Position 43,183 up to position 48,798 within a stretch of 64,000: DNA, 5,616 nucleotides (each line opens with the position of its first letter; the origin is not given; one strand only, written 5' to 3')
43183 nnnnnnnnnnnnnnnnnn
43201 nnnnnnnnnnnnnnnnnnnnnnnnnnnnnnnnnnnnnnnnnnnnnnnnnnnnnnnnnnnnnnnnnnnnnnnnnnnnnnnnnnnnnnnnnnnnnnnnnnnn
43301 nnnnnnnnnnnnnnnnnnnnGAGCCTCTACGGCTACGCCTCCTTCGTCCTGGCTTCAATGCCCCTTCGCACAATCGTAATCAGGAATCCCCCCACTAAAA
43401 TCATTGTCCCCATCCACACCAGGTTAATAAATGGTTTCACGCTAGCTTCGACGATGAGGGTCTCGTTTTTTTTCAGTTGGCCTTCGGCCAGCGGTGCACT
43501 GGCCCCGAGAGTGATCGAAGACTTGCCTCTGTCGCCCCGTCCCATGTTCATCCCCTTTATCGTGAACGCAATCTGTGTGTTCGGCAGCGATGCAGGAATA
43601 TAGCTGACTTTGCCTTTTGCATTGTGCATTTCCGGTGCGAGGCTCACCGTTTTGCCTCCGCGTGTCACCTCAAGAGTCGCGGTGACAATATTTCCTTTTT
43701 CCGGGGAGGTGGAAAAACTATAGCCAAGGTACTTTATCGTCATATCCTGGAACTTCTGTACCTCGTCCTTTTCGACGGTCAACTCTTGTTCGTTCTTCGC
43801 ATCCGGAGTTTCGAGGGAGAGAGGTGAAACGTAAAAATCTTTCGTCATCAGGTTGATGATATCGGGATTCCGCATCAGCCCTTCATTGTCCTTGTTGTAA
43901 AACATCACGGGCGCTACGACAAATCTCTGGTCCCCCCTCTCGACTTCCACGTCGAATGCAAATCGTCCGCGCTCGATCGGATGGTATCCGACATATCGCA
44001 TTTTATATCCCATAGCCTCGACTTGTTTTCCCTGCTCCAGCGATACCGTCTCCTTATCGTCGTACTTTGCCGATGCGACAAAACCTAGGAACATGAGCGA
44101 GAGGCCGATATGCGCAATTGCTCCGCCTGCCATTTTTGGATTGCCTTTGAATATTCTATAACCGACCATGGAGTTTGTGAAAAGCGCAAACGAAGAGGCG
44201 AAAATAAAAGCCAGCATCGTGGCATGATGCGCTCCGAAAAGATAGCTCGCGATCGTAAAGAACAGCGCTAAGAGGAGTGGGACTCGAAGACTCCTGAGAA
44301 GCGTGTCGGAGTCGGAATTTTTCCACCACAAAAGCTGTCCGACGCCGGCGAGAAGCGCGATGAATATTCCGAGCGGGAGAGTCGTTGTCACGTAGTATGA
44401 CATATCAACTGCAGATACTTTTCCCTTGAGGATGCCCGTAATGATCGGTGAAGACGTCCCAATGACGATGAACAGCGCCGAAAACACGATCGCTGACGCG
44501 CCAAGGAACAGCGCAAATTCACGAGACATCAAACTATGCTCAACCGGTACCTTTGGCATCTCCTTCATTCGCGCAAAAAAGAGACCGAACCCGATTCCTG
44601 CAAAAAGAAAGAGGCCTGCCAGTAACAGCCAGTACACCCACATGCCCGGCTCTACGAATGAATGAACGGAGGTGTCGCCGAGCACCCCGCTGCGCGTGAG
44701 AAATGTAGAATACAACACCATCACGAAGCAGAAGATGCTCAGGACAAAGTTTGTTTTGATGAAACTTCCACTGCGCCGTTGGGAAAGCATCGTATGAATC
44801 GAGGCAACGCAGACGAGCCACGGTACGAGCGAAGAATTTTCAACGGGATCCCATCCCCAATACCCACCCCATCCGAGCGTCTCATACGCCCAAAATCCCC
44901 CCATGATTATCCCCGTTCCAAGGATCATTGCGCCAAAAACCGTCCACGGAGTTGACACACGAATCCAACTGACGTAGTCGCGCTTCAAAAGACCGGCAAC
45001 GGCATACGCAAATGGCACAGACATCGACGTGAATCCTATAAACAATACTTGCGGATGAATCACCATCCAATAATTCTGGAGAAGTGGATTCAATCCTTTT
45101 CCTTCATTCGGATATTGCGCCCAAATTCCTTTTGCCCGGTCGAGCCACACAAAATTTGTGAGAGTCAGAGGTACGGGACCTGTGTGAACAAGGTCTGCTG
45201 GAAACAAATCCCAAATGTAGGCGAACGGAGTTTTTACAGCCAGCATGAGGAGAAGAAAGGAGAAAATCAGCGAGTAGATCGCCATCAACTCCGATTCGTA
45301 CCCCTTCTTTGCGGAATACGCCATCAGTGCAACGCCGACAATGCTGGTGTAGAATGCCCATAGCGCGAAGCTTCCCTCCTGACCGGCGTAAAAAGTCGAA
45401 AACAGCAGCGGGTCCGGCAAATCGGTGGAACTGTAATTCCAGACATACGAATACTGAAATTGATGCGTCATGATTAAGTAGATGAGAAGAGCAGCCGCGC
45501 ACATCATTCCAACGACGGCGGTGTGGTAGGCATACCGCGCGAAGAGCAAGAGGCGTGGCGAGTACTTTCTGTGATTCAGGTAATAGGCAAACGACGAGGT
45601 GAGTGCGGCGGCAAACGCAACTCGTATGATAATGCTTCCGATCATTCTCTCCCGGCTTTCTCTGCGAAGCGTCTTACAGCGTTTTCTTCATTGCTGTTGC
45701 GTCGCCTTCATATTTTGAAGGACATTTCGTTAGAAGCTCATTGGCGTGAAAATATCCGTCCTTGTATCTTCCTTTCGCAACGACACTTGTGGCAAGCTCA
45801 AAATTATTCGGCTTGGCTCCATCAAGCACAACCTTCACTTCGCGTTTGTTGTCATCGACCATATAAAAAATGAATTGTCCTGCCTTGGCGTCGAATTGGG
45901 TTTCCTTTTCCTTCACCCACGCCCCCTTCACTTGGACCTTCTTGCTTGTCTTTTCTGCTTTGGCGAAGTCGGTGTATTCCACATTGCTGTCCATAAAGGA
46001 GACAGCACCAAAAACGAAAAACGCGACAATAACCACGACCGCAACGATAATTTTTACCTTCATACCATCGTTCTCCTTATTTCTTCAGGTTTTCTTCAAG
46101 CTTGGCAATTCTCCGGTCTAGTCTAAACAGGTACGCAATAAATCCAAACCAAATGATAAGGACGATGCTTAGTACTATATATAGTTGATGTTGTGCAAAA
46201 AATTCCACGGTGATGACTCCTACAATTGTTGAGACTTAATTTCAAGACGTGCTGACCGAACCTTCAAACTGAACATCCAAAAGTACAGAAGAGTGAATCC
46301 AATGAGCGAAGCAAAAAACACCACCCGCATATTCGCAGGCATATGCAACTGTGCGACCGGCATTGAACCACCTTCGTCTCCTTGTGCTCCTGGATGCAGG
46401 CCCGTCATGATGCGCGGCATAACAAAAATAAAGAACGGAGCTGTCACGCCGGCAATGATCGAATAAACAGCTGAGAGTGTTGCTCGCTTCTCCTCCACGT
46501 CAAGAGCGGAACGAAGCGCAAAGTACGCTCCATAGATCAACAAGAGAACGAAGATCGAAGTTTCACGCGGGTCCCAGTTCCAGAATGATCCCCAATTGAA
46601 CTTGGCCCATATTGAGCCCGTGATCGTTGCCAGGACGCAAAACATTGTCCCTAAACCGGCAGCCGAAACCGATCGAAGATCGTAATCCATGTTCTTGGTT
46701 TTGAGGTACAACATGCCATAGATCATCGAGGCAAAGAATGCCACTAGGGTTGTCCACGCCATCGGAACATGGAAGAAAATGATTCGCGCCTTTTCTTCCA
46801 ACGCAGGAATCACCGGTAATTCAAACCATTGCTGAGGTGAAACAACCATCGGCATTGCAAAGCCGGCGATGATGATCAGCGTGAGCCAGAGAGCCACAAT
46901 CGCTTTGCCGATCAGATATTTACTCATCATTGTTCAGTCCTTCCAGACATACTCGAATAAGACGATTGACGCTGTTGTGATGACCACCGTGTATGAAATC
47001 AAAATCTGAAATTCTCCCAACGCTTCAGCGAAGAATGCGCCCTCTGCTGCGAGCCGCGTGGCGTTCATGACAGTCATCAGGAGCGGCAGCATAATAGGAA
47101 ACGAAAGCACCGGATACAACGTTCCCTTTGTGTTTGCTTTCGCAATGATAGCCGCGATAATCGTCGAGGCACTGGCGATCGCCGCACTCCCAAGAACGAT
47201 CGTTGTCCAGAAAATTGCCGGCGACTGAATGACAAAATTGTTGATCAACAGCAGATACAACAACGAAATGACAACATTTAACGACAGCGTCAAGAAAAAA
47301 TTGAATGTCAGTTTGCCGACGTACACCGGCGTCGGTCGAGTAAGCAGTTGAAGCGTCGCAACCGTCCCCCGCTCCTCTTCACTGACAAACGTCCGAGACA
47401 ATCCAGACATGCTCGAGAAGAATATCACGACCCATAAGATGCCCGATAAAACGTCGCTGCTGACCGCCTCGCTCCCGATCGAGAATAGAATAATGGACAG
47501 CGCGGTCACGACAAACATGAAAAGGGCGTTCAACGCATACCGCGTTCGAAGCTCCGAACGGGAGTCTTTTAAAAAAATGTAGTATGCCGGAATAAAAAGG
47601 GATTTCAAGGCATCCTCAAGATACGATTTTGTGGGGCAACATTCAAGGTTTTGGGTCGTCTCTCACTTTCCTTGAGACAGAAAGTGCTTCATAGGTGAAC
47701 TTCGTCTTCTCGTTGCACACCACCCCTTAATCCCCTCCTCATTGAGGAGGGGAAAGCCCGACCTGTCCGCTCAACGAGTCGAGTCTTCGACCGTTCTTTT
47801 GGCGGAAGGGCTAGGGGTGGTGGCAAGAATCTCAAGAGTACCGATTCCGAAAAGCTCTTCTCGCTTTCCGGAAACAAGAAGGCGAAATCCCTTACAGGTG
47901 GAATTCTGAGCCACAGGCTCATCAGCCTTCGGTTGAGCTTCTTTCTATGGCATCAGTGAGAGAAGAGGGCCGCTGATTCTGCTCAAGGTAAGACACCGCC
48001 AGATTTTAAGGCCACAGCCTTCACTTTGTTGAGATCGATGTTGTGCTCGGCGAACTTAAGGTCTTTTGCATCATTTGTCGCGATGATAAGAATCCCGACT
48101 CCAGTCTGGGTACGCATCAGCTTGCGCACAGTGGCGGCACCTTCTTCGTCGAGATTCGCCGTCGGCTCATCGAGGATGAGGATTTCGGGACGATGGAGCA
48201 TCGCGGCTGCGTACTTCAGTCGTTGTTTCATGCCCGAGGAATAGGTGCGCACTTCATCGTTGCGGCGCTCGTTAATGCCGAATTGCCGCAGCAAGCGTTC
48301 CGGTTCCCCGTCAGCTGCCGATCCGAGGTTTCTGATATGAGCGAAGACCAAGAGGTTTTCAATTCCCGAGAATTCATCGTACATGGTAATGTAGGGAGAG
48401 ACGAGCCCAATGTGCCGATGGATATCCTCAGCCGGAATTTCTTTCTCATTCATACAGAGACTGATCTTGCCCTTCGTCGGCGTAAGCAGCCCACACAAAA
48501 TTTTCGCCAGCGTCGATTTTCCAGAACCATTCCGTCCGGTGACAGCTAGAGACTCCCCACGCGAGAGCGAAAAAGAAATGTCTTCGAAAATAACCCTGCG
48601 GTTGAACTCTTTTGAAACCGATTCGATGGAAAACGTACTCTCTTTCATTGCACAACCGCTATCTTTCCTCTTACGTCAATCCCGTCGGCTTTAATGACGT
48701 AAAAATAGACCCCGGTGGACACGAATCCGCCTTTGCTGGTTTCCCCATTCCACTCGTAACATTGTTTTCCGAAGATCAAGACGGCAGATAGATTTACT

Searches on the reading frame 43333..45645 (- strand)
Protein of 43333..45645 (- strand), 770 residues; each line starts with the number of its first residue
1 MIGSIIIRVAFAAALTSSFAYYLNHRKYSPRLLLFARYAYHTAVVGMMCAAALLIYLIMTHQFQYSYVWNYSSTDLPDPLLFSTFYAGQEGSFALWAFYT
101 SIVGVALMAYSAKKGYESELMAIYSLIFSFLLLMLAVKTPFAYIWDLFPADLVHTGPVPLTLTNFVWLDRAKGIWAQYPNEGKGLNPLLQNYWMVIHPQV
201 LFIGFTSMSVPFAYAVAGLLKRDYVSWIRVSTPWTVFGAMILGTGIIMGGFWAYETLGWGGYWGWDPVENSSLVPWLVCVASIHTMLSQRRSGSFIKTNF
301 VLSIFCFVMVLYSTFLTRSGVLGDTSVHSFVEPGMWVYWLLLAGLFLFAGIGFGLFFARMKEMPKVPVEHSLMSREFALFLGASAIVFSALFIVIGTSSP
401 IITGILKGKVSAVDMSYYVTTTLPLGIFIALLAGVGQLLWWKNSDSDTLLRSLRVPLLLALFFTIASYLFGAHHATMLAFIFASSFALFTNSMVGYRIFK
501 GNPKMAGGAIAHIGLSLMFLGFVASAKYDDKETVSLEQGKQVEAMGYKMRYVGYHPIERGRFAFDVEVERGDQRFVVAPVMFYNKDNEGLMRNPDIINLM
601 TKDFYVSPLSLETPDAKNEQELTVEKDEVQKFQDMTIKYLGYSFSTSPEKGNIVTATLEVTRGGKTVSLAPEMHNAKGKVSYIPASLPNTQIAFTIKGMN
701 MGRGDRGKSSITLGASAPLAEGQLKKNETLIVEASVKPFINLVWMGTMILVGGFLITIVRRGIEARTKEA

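Call 8: search_protein_families(library=pfam, proteins=[window:43333-45645:-], max_evalue=0.01)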
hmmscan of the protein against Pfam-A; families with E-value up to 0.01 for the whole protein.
window:43333-45645:- (770 aa): 2 families
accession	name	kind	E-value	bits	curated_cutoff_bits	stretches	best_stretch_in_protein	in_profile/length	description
PF16327.10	CcmF_C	-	5.4e-29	101.9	28.7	1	343-606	2-281/323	Cytochrome c-type biogenesis protein CcmF C-terminal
PF01578.25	Cytochrom_C_asm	-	5.6e-29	101.7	29.9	1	90-319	5-206/212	Cytochrome C assembly protein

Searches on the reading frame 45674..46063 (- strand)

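Call 60: search_protein_families(library=pfam, proteins=[window:45674-46063:-], max_evalue=0.001)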
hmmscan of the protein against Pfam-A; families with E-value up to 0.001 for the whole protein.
window:45674-46063:- (129 aa): 1 family
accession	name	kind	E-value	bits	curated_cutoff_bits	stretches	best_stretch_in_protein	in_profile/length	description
PF03100.22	CcmE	-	4.7e-16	59.4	24.6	1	35-119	14-97/99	CcmE domain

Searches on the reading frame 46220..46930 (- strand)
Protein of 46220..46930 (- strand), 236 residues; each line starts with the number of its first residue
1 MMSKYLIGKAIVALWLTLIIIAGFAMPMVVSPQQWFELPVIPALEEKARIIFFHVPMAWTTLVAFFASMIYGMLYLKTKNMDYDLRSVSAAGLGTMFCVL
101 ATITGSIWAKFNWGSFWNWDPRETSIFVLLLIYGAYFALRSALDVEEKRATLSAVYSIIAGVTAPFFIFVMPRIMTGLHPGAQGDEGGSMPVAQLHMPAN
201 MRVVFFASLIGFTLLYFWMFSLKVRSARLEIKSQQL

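Call 11: search_protein_families(library=pfam, proteins=[window:46220-46930:-], max_evalue=0.001)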
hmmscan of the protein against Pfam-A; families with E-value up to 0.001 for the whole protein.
window:46220-46930:- (236 aa): 1 family
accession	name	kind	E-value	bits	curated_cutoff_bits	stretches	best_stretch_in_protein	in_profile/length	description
PF01578.25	Cytochrom_C_asm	-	2.9e-24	86.4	29.9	1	17-179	41-212/212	Cytochrome C assembly protein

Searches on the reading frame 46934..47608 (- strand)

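Call 11: search_protein_families(library=pfam, proteins=[window:46934-47608:-], max_evalue=0.001)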
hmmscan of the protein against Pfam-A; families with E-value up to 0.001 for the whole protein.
window:46934-47608:- (224 aa): 1 family
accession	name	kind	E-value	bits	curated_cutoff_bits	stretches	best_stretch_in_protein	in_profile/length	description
PF03379.19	CcmB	-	5.4e-21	75.4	24.9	1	10-212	3-203/215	CcmB protein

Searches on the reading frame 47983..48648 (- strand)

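Call 11: search_protein_families(library=pfam, proteins=[window:47983-48648:-], max_evalue=0.001)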
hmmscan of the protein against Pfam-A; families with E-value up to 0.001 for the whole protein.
window:47983-48648:- (221 aa): 7 families
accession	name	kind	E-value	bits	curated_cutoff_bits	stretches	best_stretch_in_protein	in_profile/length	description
PF00005.33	ABC_tran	-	8.6e-30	104.6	25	1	22-164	2-137/137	ABC transporter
PF13304.12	AAA_21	-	3.1e-08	34.5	27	0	119-167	221-272/304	AAA domain, putative AbiEii toxin, Type IV TA system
PF13401.12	AAA_22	-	2.8e-06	28.1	27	1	32-196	6-128/130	AAA domain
PF02463.25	SMC_N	-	4e-05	23.6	40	0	34-51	27-44/220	RecF/RecN/SMC N terminal domain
PF13555.12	AAA_29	-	4.6e-05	23.5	27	1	24-59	15-50/61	P-loop containing region of AAA domain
PF13191.12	AAA_16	-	0.00029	21.8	32.6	1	29-189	22-167/167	AAA ATPase domain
PF13476.12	AAA_23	-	0.00066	20.8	27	1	21-60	10-48/201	AAA domain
